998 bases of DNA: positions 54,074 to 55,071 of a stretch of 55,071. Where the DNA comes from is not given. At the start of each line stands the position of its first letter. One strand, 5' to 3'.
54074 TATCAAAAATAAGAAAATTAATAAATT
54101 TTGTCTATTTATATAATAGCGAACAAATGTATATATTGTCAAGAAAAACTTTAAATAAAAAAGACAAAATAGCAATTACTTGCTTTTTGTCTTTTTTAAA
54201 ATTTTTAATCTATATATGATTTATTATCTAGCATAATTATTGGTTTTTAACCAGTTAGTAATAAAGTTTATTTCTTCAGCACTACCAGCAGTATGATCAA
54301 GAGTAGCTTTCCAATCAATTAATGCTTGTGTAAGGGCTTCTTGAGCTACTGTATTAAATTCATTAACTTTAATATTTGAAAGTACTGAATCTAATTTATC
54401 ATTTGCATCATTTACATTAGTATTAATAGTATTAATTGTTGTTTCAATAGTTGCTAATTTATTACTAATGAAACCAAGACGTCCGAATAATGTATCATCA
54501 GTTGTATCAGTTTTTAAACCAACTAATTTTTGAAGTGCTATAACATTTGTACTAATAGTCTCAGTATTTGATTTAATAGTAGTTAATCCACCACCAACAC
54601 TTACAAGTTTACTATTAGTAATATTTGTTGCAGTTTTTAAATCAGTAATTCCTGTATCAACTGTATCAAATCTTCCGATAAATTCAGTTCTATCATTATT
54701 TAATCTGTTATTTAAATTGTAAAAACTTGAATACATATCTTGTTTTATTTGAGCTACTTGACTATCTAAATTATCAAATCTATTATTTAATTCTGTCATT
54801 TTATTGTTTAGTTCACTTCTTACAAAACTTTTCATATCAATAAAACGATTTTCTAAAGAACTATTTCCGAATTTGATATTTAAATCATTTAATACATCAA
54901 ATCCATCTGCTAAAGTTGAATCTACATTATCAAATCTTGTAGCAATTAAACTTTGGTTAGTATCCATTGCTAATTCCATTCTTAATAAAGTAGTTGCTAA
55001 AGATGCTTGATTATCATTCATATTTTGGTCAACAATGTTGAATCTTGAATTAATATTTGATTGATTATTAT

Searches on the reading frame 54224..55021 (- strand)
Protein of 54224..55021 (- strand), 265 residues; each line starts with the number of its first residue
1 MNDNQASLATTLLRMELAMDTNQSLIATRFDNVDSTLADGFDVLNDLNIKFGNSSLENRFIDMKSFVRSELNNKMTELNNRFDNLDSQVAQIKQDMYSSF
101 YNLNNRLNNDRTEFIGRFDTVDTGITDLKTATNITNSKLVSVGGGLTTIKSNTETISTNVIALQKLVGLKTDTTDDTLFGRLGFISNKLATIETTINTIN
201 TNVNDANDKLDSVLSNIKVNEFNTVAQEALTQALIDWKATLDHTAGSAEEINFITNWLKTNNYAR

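Call 19: find_encoding_contigs(protein=window:54224-55021:-, flank=10000, max_places=3)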
Protein window:54224-55021:- (265 aa): no gene with exactly this product is on record in the collection.
